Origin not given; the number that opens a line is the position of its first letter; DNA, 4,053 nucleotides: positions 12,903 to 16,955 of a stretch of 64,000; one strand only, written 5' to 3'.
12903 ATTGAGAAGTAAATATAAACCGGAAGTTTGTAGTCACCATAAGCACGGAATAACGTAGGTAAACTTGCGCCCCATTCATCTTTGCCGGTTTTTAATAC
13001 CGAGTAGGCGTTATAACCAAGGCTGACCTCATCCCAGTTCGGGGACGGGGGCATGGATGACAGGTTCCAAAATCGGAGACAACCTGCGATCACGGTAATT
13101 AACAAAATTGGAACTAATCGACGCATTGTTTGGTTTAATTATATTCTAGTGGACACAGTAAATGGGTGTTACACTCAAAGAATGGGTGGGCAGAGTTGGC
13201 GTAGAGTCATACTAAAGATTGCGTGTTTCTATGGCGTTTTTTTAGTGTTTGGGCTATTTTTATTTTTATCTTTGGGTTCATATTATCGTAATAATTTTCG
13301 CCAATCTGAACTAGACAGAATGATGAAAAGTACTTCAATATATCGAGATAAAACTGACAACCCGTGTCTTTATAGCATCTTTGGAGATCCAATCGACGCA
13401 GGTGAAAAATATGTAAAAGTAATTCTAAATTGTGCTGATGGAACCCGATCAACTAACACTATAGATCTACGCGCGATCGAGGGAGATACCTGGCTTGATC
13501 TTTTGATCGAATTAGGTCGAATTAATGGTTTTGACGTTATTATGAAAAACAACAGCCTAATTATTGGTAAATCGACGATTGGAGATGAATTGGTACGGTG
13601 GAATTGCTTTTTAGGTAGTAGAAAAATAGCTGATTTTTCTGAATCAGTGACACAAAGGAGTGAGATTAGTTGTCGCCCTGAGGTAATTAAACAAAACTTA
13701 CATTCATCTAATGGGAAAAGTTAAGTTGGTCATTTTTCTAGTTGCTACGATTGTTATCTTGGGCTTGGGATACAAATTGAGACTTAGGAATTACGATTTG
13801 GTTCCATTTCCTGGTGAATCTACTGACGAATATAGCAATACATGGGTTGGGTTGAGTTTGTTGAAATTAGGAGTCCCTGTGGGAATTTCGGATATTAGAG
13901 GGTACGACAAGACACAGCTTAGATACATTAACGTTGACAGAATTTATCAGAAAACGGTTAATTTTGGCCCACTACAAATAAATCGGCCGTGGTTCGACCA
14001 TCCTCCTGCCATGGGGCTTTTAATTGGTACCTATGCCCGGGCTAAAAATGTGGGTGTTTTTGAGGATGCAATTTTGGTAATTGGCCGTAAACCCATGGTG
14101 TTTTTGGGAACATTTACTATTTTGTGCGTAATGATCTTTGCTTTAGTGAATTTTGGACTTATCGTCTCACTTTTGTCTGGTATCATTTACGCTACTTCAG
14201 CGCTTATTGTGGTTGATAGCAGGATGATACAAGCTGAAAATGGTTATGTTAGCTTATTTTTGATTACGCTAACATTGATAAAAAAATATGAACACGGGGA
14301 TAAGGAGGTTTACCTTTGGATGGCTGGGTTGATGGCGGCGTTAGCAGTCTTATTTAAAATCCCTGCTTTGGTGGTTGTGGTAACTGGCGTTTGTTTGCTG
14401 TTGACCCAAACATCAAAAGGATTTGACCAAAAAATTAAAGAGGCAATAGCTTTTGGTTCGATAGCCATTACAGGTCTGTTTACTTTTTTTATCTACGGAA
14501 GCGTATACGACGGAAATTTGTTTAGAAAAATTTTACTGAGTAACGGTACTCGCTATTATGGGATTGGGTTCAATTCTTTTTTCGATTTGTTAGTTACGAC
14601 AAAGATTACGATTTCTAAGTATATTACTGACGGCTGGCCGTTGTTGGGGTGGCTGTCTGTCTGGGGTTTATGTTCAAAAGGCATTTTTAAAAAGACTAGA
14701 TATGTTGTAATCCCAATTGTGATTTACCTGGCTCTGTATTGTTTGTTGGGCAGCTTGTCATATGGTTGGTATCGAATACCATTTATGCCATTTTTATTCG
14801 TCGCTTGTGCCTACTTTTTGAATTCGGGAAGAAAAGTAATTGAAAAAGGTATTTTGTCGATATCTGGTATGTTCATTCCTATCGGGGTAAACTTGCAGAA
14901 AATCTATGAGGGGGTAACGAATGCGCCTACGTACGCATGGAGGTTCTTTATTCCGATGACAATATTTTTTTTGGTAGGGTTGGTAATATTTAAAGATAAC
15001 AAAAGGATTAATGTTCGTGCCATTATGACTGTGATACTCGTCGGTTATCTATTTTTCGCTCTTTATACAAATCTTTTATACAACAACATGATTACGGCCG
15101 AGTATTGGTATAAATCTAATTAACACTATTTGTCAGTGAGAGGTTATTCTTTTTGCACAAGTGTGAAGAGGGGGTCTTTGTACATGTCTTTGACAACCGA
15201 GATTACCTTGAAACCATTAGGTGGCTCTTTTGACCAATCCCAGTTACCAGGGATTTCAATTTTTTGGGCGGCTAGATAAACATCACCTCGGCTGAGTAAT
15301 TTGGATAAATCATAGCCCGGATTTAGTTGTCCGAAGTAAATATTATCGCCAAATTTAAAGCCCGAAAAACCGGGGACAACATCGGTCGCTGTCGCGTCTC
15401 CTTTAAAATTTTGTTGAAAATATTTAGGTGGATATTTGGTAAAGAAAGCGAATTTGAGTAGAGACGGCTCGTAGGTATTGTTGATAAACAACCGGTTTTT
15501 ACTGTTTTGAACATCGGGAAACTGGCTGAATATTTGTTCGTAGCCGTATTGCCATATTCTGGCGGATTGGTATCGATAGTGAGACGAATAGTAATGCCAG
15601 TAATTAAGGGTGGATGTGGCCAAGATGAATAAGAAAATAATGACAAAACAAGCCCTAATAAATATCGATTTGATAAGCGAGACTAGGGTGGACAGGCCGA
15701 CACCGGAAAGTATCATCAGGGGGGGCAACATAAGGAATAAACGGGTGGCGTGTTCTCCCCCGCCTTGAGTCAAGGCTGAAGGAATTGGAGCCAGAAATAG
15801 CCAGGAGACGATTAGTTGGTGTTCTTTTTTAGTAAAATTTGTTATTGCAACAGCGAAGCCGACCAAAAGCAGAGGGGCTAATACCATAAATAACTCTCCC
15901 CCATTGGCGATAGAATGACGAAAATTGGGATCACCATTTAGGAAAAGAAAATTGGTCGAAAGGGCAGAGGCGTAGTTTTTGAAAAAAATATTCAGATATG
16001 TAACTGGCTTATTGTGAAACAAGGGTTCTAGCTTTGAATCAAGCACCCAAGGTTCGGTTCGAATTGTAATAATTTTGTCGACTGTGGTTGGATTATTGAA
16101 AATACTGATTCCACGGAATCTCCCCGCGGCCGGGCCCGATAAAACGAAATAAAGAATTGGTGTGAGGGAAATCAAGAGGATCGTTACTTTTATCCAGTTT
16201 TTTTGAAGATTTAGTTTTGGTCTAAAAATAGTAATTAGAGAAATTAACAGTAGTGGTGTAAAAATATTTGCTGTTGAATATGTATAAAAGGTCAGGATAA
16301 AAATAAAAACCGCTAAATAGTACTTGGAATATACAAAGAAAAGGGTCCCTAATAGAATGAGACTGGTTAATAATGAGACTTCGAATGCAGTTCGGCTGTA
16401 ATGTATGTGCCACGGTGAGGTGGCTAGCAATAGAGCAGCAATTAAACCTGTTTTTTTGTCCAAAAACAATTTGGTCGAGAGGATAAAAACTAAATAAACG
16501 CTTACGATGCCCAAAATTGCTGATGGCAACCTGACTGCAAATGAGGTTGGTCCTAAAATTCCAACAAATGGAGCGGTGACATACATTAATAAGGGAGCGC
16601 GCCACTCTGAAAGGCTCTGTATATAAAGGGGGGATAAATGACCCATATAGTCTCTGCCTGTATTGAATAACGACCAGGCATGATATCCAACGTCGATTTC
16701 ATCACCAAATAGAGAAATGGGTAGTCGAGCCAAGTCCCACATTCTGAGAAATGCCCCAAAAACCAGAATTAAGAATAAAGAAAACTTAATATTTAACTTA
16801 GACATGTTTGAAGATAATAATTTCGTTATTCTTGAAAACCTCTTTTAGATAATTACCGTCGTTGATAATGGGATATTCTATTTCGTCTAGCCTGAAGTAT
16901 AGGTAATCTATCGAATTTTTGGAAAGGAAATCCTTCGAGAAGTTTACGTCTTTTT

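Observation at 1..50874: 50-kb glycosylation super-island: 11 GT2, 2 GT4, one Wzx and about 23 large polytopic membrane proteins, of which ~19 form GT-C-like paralog families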

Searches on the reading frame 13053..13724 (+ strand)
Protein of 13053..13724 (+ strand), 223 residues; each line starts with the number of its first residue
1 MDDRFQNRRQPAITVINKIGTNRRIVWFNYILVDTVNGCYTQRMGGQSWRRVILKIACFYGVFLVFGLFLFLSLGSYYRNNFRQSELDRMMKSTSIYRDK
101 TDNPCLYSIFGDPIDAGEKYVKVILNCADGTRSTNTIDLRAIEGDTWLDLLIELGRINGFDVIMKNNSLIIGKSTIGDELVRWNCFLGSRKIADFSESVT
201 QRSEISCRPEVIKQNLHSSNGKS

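Call 5: search_protein_families(library=pfam, max_evalue=0.01, proteins=[window:13053-13724:+])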
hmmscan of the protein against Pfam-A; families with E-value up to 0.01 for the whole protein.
window:13053-13724:+ (223 aa): 0 families

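Call 34: search_protein_families(library=pfam, max_evalue=5, proteins=[window:13053-13724:+])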
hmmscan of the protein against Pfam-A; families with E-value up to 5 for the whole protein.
window:13053-13724:+ (223 aa): 0 families

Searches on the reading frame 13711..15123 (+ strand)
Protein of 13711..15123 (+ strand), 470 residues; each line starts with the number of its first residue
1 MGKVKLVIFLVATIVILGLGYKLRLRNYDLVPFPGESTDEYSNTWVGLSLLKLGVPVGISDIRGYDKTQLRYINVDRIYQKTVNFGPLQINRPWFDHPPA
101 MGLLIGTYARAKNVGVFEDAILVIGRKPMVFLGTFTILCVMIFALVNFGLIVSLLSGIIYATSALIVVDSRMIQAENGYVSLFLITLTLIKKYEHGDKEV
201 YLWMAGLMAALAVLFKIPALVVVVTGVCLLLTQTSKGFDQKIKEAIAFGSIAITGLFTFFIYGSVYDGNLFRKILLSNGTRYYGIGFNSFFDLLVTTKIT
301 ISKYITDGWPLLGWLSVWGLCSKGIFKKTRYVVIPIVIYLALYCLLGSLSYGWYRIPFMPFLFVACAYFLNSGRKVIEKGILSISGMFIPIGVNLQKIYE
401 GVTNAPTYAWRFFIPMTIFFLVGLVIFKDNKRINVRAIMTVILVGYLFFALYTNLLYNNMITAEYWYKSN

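Call 5: search_protein_families(library=pfam, max_evalue=0.01, proteins=[window:13711-15123:+])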
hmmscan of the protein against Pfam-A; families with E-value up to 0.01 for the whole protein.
window:13711-15123:+ (470 aa): 1 family
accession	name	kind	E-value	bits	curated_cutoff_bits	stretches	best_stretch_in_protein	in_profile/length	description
PF13231.12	PMT_2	-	1.2e-06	29.3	26.1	1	127-254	26-149/160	Dolichyl-phosphate-mannose-protein mannosyltransferase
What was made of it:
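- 13711..15123 (+): GT-C, PMT_2-like. PF13231 1.2e-6, 29.3 bits (call 5)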

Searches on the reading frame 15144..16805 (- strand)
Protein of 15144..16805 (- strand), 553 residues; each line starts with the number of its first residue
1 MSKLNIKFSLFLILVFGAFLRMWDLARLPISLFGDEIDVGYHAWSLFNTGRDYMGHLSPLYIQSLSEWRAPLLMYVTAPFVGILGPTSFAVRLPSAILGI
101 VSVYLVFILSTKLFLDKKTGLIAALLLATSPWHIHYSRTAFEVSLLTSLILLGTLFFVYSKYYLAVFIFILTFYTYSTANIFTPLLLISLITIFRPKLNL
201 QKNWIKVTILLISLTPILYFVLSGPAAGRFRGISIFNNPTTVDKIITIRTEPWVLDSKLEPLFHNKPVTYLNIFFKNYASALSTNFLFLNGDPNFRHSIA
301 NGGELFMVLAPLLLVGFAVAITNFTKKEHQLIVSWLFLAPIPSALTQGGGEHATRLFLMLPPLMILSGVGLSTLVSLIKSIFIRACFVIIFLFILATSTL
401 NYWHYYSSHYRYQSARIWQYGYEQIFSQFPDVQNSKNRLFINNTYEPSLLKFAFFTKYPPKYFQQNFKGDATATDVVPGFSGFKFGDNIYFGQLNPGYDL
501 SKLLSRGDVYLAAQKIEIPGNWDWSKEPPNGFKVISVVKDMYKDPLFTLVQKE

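Call 5: search_protein_families(library=pfam, max_evalue=0.01, proteins=[window:15144-16805:-])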
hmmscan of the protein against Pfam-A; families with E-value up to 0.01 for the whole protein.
window:15144-16805:- (553 aa): 2 families
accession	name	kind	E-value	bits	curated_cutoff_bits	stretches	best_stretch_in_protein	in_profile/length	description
PF13231.12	PMT_2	-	1e-07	32.8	26.1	1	70-219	3-159/160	Dolichyl-phosphate-mannose-protein mannosyltransferase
PF02366.24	PMT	-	4.9e-05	23.4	22.7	1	13-161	3-155/245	Dolichyl-phosphate-mannose-protein mannosyltransferase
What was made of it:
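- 15144..16805 (-): GT-C, PMT_2/PMT-like (subfamily a). PF13231 1e-7; PF02366 4.9e-5 (call 5)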

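Call 103: search_protein_families(library=pfam, max_evalue=1, proteins=[L083:12056-13732:+, L083:17703-19673:+, L083:11130-11918:+, L083:14563-15399:+])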
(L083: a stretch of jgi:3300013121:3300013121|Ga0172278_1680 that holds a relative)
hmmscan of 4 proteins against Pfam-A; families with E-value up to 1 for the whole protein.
L083:12056-13732:+ (558 aa): 0 families

L083:17703-19673:+ (656 aa): 9 families
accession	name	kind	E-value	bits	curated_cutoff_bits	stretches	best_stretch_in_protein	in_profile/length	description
PF00535.33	Glycos_transf_2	-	3.2e-13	50.4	23.3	1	7-134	1-127/168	Glycosyl transferase family 2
PF02709.20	Glyco_transf_7C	-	4.3e-08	33.1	23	1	155-215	17-77/78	N-terminal domain of galactosyltransferase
PF10111.15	Glyco_tranf_2_2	-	4.5e-07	30.1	27.3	1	7-195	1-201/276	Glycosyltransferase like family 2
PF13489.12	Methyltransf_23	-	2.6e-05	24.5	27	1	523-604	81-162/164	Methyltransferase domain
PF09458.16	H_lectin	-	0.025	15.1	24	0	342-371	13-42/67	H-type lectin domain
PF13733.12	Glyco_transf_7N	-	0.05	13.7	27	1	5-69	48-109/134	N-terminal region of glycosyl transferase group 7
PF08241.18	Methyltransf_11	-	0.055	14.6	21.2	1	522-558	59-93/95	Methyltransferase domain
PF08242.18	Methyltransf_12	-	0.16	13.2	30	1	525-558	67-98/98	Methyltransferase domain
PF20469.4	OLD-like_TOPRIM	-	0.2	12.6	23.2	0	21-66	16-63/67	Overcoming lysogenization defect protein-like, TOPRIM domain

L083:11130-11918:+ (262 aa): 9 families
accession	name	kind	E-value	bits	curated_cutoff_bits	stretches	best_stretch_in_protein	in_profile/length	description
PF05050.19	Methyltransf_21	-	1.8e-15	57.9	22.7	1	81-237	1-171/173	Methyltransferase FkbM domain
PF05575.17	V_cholerae_RfbT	-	2.9e-05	24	27.9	1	71-198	74-207/286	Vibrio cholerae RfbT protein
PF02475.24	TRM5-TYW2_MTfase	-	0.0003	21.2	28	1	77-127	38-88/164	TRM5/TYW2 methyltransferase domain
PF05175.20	MTS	-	0.00036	20.6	23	1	71-131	27-87/170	Methyltransferase small domain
PF13383.12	Methyltransf_22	-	0.0025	17.9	22.4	1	123-197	112-190/252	Methyltransferase domain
PF02390.23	Methyltransf_4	-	0.047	13.6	24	1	77-134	3-60/173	Putative methyltransferase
PF13847.12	Methyltransf_31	-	0.056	13.6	27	1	77-128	5-57/145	Methyltransferase domain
PF01728.25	FtsJ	-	0.09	13.1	24.1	1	66-125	13-76/181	FtsJ-like methyltransferase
PF08242.18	Methyltransf_12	-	0.097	13.8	30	1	80-137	1-58/98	Methyltransferase domain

L083:14563-15399:+ (278 aa): 3 families
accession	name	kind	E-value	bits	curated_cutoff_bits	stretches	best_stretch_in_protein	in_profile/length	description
PF01061.29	ABC2_membrane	-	2.9e-16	60.1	26.9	1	32-233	3-205/211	ABC-2 type transporter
PF12698.13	ABC2_membrane_3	-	0.0021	17.7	31.6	1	86-258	163-343/347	ABC-2 family transporter protein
PF24188.1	DUF7416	-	0.026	14.6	27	1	16-46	6-36/69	Family of unknown function (DUF7416)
